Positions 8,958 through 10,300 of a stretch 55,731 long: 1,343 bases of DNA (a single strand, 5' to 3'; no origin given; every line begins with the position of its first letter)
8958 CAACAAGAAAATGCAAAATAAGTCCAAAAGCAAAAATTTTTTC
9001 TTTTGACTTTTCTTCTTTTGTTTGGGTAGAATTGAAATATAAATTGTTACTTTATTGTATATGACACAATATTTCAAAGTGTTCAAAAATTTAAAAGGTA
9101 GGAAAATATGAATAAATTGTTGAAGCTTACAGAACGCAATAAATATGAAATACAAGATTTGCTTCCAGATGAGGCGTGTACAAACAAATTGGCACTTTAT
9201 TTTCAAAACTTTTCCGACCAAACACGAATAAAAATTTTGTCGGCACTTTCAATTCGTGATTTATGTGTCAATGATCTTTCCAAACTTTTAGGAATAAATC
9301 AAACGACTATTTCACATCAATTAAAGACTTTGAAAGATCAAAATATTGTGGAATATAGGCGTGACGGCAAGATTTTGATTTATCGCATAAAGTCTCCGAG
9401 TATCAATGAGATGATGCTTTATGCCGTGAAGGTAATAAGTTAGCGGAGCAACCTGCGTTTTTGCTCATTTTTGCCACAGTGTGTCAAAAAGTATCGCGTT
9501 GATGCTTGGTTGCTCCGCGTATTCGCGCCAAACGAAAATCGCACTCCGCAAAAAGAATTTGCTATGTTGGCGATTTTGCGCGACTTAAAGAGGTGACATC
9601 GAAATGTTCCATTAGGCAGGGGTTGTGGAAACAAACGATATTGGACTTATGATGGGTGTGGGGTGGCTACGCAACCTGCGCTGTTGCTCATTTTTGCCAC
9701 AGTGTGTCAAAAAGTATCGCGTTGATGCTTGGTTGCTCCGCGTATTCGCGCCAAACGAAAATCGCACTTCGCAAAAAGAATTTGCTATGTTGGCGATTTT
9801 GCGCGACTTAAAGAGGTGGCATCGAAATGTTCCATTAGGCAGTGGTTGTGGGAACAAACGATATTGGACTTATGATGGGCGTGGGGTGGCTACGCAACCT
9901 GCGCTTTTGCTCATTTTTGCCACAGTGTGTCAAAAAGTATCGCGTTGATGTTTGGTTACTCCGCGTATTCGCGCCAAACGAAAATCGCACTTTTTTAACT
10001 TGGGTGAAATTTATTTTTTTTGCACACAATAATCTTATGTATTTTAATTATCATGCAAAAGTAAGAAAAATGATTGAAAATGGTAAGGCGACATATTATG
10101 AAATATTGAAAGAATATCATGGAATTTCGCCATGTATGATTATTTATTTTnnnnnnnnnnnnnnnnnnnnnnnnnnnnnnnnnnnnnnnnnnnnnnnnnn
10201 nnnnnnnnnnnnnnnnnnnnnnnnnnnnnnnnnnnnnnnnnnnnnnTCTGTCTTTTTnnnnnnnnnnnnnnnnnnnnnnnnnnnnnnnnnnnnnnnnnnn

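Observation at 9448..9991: G+C-rich 223-bp unit repeated 2.4 times in tandem between an ArsR regulator and a small ORF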

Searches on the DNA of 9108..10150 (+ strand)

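Call 5: search_rna_families(source=window, start=9300, end=10150, threshold=evalue, max_evalue=10, show_alignments=3)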
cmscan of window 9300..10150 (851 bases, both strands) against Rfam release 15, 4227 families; matches with E-value up to 10: 2.
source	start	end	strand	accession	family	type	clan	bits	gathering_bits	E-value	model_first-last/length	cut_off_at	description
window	10087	10131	+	RF00353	snoR31_Z110_Z27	Gene; snRNA; snoRNA; CD-box;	-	19.4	45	9.6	1-97/97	no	Small nucleolar RNA snoR31/Z110/Z27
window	9401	9437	+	RF00355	snoR28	Gene; snRNA; snoRNA; CD-box;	-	15.9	45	8.8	1-78/78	no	Small nucleolar RNA snoR28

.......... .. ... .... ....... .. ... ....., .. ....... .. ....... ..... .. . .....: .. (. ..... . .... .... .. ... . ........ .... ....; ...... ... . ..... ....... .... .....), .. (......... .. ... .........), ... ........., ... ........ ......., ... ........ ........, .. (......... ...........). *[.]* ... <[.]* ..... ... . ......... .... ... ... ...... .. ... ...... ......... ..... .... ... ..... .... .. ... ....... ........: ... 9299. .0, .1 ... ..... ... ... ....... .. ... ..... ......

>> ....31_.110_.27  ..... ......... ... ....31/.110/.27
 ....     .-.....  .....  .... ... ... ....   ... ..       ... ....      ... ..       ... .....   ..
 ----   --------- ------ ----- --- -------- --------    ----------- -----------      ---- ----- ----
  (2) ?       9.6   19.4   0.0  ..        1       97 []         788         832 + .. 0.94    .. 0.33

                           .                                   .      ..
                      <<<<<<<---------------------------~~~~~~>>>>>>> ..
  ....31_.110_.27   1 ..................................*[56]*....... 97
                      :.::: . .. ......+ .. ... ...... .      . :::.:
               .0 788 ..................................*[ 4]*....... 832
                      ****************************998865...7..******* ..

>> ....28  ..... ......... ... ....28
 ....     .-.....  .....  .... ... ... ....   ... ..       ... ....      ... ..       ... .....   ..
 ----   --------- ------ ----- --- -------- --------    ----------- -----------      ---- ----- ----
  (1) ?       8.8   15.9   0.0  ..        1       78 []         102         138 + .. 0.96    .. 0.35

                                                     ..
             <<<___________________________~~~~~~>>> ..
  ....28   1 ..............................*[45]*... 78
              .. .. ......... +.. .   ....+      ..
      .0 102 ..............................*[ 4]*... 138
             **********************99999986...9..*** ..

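Call 9: search_dna_similar(query=window:9448-9893:+, collection=plasmids, mode=distant, max_evalue=0.01)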
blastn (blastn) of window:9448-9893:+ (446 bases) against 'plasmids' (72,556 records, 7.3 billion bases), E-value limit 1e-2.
No match.

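Call 10: search_dna_similar(query=window:9448-9893:+, collection=phages, mode=distant, max_evalue=0.01)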
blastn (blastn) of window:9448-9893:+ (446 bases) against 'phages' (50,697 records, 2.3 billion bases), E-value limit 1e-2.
No match.
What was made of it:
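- Tried and rejected: blastn of two units against plasmids and phages (calls 9, 10).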

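Call 60: search_rna_families(sources=[L054, L048, L027, L028, L031, L009, L012], threshold=gathering)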
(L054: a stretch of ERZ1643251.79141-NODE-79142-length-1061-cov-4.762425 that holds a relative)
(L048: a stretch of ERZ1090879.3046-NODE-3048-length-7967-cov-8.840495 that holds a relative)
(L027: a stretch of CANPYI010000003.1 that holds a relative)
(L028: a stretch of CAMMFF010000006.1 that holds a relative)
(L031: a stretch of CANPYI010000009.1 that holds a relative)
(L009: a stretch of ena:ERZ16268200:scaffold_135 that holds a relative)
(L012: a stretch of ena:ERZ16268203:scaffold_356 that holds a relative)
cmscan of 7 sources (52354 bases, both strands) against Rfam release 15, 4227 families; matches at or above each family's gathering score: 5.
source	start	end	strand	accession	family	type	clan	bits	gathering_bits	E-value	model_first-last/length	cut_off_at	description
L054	1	485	-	RF00177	SSU_rRNA_bacteria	Gene; rRNA;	CL00111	320.6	50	2.9e-98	1-384/1533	3'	Bacterial small subunit ribosomal RNA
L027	3185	3256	-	RF00005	tRNA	Gene; tRNA;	CL00001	67.1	29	1.6e-12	1-71/71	no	tRNA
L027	2794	2865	-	RF00005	tRNA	Gene; tRNA;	CL00001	65.9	29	3.5e-12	1-71/71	no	tRNA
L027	2427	2509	-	RF00005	tRNA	Gene; tRNA;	CL00001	64.6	29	7.6e-12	1-71/71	no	tRNA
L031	5771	5853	+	RF00005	tRNA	Gene; tRNA;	CL00001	55.9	29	2e-09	1-71/71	no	tRNA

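Call 100: build_rna_model(alignment_id=A6, structure=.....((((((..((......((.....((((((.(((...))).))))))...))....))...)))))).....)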
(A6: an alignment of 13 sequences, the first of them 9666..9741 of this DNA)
Model R1 built from alignment A6 (13 sequences, 76 columns); structure: as given.
model positions 74; base pairs 18; branch points 0; effective number of sequences 2.85; information 0.762 bits per position. Calibrated on 0.2 Mb of random sequence (short: E-values are rough).
structure used (alignment columns):
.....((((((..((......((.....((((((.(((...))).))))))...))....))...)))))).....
